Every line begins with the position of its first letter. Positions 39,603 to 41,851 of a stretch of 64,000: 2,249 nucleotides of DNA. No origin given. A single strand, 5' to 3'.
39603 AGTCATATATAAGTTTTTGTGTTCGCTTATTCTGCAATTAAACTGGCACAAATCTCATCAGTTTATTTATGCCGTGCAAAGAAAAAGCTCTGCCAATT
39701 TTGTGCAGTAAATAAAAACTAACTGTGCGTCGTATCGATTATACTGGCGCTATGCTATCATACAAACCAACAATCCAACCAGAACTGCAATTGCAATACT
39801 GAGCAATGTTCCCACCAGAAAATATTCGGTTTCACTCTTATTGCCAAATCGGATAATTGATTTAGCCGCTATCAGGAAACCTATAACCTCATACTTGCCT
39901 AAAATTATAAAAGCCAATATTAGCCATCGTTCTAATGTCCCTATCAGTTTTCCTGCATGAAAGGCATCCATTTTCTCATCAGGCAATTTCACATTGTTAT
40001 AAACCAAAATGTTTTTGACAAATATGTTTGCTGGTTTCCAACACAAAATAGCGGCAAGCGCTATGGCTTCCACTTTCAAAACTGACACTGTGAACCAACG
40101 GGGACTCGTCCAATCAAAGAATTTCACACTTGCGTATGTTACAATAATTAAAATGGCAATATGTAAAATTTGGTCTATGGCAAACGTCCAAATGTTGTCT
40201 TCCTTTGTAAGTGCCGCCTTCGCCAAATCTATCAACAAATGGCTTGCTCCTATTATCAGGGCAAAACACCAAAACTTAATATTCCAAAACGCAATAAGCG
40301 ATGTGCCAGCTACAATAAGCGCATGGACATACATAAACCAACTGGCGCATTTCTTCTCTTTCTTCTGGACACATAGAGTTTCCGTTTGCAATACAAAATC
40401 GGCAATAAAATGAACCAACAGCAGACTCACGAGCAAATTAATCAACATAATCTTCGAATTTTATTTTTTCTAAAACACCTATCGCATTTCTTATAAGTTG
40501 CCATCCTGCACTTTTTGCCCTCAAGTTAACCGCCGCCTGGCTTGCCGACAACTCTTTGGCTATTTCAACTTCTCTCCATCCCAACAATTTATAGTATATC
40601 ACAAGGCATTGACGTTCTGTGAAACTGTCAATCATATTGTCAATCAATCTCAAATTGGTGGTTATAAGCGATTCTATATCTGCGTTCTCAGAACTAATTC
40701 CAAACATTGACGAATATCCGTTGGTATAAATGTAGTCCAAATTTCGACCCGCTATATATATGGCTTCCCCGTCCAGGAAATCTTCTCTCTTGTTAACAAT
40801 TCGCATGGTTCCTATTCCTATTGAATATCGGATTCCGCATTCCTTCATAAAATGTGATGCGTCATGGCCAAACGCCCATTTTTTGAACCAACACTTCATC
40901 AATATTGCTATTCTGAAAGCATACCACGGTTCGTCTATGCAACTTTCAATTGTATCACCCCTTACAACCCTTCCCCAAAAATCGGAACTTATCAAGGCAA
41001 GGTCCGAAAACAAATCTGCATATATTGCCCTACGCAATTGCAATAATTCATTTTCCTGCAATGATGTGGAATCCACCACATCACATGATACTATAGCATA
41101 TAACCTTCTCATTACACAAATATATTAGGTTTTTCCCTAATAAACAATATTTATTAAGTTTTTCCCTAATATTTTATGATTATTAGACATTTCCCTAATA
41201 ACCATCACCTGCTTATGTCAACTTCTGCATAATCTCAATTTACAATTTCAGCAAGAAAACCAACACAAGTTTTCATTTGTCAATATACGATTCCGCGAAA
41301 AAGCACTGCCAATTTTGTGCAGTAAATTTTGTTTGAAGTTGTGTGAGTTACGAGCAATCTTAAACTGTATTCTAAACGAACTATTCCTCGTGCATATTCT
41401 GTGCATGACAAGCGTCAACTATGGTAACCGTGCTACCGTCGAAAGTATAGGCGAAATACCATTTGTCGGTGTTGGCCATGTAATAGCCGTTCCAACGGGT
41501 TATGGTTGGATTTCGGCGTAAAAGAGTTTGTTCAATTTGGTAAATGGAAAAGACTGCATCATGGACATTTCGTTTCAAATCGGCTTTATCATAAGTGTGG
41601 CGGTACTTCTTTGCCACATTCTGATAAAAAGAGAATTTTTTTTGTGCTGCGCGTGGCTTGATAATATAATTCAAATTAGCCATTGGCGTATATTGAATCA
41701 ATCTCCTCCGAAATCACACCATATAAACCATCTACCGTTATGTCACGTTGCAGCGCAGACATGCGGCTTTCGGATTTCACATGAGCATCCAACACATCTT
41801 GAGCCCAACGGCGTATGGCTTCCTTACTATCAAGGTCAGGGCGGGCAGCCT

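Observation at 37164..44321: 7-kb toxin-antitoxin/abortive-infection island embedded co-directionally inside the polysaccharide operon between wecA and wecB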

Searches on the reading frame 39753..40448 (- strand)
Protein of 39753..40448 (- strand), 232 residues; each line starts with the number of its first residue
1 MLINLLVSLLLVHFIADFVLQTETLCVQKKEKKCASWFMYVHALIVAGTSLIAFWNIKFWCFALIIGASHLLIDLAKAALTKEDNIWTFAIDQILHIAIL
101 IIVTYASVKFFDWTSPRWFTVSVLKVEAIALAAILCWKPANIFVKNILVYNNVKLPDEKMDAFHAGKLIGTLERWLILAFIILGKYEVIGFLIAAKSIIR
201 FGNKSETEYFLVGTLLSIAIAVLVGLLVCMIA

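Call 3: search_protein_families(library=pfam, proteins=[window:39753-40448:-], max_evalue=0.01)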
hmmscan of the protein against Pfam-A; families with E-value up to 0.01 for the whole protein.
window:39753-40448:- (232 aa): 1 family
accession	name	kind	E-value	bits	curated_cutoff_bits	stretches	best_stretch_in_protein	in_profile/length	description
PF11750.13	DUF3307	-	4.3e-23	82.1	23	1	5-111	1-113/127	Protein of unknown function (DUF3307)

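Call 6: search_protein_families(library=padloc, proteins=[window:39753-40448:-], max_evalue=0.01)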
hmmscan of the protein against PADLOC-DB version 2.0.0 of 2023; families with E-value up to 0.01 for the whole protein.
window:39753-40448:- (232 aa): 1 family
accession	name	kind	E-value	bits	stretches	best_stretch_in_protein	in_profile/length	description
PDLC00034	DruM2|DruM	-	0.0041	13.6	1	50-152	208-305/457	DNA cytosine methylase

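Call 7: search_protein_families(library=ncbifam, proteins=[window:39753-40448:-], max_evalue=0.01)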
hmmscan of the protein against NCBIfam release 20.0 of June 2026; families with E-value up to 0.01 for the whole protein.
window:39753-40448:- (232 aa): 0 families

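Call 29: search_protein_families(library=phrogs, proteins=[window:39753-40448:-], max_evalue=0.01)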
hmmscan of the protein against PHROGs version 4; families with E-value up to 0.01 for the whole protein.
window:39753-40448:- (232 aa): 1 family
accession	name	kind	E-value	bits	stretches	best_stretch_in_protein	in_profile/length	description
phrog_2470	-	moron, auxiliary metabolic gene and host takeover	5.6e-16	59.8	1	3-106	6-115/119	membrane protein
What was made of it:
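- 39750..40448 (-): DUF3307 membrane protein, 232 aa; overlaps SatD by 11 nt. PF11750 82.1 bits (call 3). phrog_2470 membrane protein (call 29).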

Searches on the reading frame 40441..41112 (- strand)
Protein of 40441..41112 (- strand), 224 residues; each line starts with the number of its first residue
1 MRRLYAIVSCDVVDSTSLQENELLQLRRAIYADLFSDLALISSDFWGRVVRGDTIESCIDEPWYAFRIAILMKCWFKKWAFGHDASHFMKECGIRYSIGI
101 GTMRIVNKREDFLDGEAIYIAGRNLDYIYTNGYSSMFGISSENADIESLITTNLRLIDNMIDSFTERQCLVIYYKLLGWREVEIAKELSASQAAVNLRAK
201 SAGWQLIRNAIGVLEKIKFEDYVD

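Call 3: search_protein_families(library=pfam, proteins=[window:40441-41112:-], max_evalue=0.01)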
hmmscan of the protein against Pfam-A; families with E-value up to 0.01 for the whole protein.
window:40441-41112:- (224 aa): 1 family
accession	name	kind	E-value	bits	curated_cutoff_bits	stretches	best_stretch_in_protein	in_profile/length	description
PF16264.11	SatD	-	0.0055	16.8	29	0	88-205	71-198/211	SatD family (SatD)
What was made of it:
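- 40438..41112 (-): SatD-like protein, 224 aa (cyclase-like N-terminus, HTH C-terminus); function unknown. PF16264 E 0.0055, 16.8 bits, below the 29-bit cut-off (call 3).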

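Call 6: search_protein_families(library=padloc, proteins=[window:40441-41112:-], max_evalue=0.01)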
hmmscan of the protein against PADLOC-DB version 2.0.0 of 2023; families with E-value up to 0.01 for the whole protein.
window:40441-41112:- (224 aa): 0 families

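Call 7: search_protein_families(library=ncbifam, proteins=[window:40441-41112:-], max_evalue=0.01)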
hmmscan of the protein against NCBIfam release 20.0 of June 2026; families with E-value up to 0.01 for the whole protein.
window:40441-41112:- (224 aa): 0 families

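Call 29: search_protein_families(library=phrogs, proteins=[window:40441-41112:-], max_evalue=0.01)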
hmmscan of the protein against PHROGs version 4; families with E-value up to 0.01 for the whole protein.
window:40441-41112:- (224 aa): 0 families

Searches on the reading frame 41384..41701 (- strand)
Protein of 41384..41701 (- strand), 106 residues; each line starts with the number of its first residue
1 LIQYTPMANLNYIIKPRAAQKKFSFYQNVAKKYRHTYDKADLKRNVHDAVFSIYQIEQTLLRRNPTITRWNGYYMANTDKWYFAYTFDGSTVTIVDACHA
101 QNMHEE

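Call 3: search_protein_families(library=pfam, proteins=[window:41384-41701:-], max_evalue=0.01)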
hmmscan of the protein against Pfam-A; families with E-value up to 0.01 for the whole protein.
window:41384-41701:- (106 aa): 0 families

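Call 6: search_protein_families(library=padloc, proteins=[window:41384-41701:-], max_evalue=0.01)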
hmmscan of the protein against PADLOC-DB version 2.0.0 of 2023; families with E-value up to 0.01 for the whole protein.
window:41384-41701:- (106 aa): 0 families

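Call 7: search_protein_families(library=ncbifam, proteins=[window:41384-41701:-], max_evalue=0.01)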
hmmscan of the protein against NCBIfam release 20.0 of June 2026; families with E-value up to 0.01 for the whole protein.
window:41384-41701:- (106 aa): 0 families

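Call 29: search_protein_families(library=phrogs, proteins=[window:41384-41701:-], max_evalue=0.01)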
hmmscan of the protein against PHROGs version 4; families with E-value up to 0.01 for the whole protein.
window:41384-41701:- (106 aa): 0 families

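Call 33: search_solved_structures(query=window:41384-41683:-, max_evalue=10)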
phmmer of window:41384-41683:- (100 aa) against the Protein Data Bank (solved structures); distinct sequences matched with E-value up to 10: 0.

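Call 49: find_homologous_proteins(query=window:41384-41683:-, max_evalue=0.001)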
Query window:41384-41683:- (100 aa): 847 proteins with E <= 0.001 among 847 candidates; the best 120 are listed.
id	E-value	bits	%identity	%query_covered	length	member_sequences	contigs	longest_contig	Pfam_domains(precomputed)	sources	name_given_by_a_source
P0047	7.8e-62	224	99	100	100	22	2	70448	-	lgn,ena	-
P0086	4.2e-52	192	84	99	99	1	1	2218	-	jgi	jgi:hypothetical protein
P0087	1.7e-51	190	82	100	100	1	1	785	-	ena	-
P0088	3.6e-51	189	83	98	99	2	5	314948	-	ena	-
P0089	4.5e-51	189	83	98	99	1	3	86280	-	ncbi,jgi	jgi:hypothetical protein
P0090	7.9e-51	188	83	98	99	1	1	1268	-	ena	-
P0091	9.0e-51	188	83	98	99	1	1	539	-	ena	-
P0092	1.6e-50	187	82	98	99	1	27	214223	-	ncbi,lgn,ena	-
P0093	3.2e-50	186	83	96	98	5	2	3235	-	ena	-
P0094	3.8e-50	186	82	98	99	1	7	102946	-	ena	-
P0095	4.1e-50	186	81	97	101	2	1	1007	-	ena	-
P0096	5.0e-50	186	80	97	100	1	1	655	-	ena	-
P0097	5.6e-50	186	81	97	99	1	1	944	-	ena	-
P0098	5.6e-50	186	81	97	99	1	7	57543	-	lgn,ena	-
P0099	8.6e-50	185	83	98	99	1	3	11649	-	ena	-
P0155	1.4e-45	171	76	96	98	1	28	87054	-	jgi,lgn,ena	jgi:hypothetical protein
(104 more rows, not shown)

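Call 52: search_solved_structures(query=A3, max_evalue=10)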
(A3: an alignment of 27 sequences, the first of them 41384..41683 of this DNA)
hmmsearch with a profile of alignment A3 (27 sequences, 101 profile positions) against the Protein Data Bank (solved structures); distinct sequences matched with E-value up to 10: 6.
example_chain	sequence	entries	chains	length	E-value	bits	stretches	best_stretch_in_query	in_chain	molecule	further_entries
2yo0_A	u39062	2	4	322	0.0078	19.8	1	36-89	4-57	GENERAL CONTROL PROTEIN GCN4, PUTATIVE INNER MEMBRANE PROTEIN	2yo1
2xzr_A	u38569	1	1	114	0.4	14.3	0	33-65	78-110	IMMUNOGLOBULIN-BINDING PROTEIN EIBD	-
2wpr_A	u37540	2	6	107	0.43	14.2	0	34-65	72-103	TRIMERIC AUTOTRANSPORTER ADHESIN FRAGMENT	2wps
5app_A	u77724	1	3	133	0.65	13.6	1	13-65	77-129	General control protein GCN4,GENERAL CONTROL PROTEIN GCN4, OUTER MEMBRANE PROTEIN 100,Gene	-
3owa_A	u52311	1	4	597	0.89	13.2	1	23-62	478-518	Acyl-CoA dehydrogenase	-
7oah_A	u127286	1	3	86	1.1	12.8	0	3-58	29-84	General control transcription factor GCN4,conserved hypothetical protein residues 311-335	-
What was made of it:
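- On RelE/ParE toxin superfamily (for g6): No hit in Pfam, NCBIfam, PHROGs or PADLOC, or with a profile against PDB sequences (calls 3, 6, 7, 29, 33, 52).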

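Call 58: find_encoding_contigs(protein=P0155, flank=6000, max_places=8)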
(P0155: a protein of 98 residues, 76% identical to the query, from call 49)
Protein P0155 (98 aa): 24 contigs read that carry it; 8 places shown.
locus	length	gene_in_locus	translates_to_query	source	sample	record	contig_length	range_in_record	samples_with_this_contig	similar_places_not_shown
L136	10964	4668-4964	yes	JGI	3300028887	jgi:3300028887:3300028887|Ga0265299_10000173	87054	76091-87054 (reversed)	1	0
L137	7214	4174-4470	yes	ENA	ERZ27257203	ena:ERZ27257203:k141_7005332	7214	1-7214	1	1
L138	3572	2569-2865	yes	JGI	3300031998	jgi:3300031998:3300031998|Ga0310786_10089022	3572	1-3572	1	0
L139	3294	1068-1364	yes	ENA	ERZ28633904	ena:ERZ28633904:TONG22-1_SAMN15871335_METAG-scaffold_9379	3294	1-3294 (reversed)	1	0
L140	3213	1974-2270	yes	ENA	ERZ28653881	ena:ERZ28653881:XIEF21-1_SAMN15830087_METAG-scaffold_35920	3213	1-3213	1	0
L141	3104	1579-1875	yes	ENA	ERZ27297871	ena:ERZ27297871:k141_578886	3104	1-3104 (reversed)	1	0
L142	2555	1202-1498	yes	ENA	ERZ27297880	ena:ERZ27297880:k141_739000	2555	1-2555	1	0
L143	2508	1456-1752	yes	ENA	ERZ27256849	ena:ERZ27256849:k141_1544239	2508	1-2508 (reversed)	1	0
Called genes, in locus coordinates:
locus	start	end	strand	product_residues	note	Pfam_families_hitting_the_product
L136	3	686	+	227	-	?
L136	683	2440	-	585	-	PF00512:HisKA, PF02518:HATPase_c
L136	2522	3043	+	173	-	PF15889:DUF4738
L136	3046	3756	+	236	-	PF14014:DUF4230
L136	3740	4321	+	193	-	PF14014:DUF4230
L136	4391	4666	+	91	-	-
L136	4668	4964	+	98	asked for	-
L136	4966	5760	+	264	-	PF01797:Y1_Tnp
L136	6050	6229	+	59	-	-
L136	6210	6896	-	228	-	PF00702:Hydrolase, PF13419:HAD_2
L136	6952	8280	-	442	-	PF00342:PGI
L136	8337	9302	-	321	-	PF02357:NusG (faint)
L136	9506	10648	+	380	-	PF09820:AAA-ATPase_like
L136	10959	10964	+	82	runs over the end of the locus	PF24849:DUF7724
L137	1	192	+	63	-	?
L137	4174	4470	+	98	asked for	-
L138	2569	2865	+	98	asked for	-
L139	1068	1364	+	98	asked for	-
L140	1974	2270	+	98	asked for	-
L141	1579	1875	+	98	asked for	-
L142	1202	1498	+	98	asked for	-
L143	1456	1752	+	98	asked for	-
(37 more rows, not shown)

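Call 59: predict_structure(alignment_id=A3)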
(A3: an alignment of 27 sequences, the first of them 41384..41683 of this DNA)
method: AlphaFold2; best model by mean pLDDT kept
length: 100 residues; sequences in the alignment: 27
mean_pLDDT: 60.3   pTM: 0.50
mean pLDDT of the five models: 60.3, 58.3, 55.3, 54.5, 53.8
residues with pLDDT >= 90: 0; 70-90: 24; 50-70: 63; < 50: 13
segments of 3 or more residues with pLDDT < 50: 1-3, 12-14, 28-32
pLDDT, mean of each block of 10 residues (from residue 1): 54 50 52 52 54 60 75 68 71 66
secondary structure, 60 per line:
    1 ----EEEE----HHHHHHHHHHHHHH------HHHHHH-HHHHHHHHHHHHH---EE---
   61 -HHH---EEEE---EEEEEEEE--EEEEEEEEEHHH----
elements in order: E5-8 H13-26 H33-38 H40-52 E68-71 E75-82 E85-93
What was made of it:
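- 41381..41683 (-): g6: 100-aa putative RelE/ParE-fold toxin. AF2 model pLDDT 60 with beta-alpha-alpha-beta3 topology (call 59).
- On RelE/ParE toxin superfamily (for g6): The AF2 model has pLDDT 60 and beta-alpha-alpha-beta3 topology (call 59).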

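Call 63: fold_search(model_id=the predicted structure, library=pdb)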
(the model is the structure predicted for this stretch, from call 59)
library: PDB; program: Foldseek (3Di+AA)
matches with E <= 10: 983; with E <= 0.001: 0
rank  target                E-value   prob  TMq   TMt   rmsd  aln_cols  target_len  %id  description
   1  4lsy_A                9.3e-03  0.94  0.43  0.47   7.0       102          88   12  Crystal structure of copper-bound L66S mutant toxin from Helicobacter pylori (released 2014-02-05)
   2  7ycs_A                1.1e-02  0.99  0.51  0.53   5.2       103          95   14  Heterotetramer of Antitoxin PrpA together with Toxin PrpT from Pseudoalteromonas rubra (released 2022-09-21)
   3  9g12_B                1.2e-02  0.99  0.52  0.60   4.9        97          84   16  Mycobacterium tuberculosis RelBE1 toxin-antitoxin system; rv1247c (relB1 antitoxin), rv1246c (relE1 toxin) (released 2025-12-17)
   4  4ltt                  1.2e-02  0.93  0.43  0.46   6.9       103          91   12  Crystal structure of native apo toxin from Helicobacter pylori (released 2014-02-05)
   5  5cw7_P                1.3e-02  0.94  0.44  0.45   6.5       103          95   13  Crystal structure of the PaaA2-ParE2 antitoxin-toxin complex (released 2016-06-01)
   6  4ls4_A                1.5e-02  0.97  0.48  0.52   5.4        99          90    9  Crystal structure of L66S mutant toxin from Helicobacter pylori (released 2014-02-05)
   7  2khe_MODEL_1_A        1.8e-02  0.93  0.46  0.50   5.7       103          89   14  Solution Structure of the Bacterial Toxin Rele from Thermus Thermophilus HB8 (released 2010-03-31)
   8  1z8m_MODEL_1_A        1.9e-02  0.97  0.50  0.55   5.8        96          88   12  Solution structure of the conserved hypothtical protein HP0894 from Helicobacter pylori (released 2005-11-01)
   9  5cw7_F                1.9e-02  0.91  0.43  0.44   6.6       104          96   12  Crystal structure of the PaaA2-ParE2 antitoxin-toxin complex (released 2016-06-01)
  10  5czf_C                2.4e-02  0.95  0.47  0.50   6.3        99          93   14  Crystal structure of the PaaA2-ParE2 antitoxin-toxin complex (released 2016-06-01)
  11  4mmg_A                2.4e-02  0.89  0.43  0.46   5.9        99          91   15  crystal structure of YafQ mutant H87Q from E.coli (released 2014-06-25)
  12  6x0a_C                2.5e-02  0.96  0.48  0.51   5.6        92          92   11  X-ray structure of a chimeric ParDE toxin-antitoxin complex from Mesorhizobium opportunistum (released 2020-11-25)
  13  5ceg_B                2.7e-02  0.87  0.44  0.43   6.2       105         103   15  X-ray structure of toxin/anti-toxin complex from Mesorhizobium opportunistum (released 2015-11-11)
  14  7bwf_A                2.7e-02  0.82  0.40  0.43   5.5        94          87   18  YoeB-YefM complex from Staphylococcus aureus (released 2020-05-20)
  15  6l8e_E                2.9e-02  0.90  0.42  0.46   5.7        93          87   18  Crystal structure of heterohexameric YoeB-YefM complex bound to 26bp-DNA (released 2020-09-02)
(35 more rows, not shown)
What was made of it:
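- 41381..41683 (-): The top ~40 Foldseek PDB hits are all RelE/ParE/YoeB/YafQ/HigB, best E 9e-3, probability up to 0.99 (call 63).
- On RelE/ParE toxin superfamily (for g6): All of the top ~40 Foldseek PDB hits are RelE/ParE/YoeB/YafQ/HigB toxins, but the best E is 9e-3 and TM is 0.43-0.52 (call 63).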
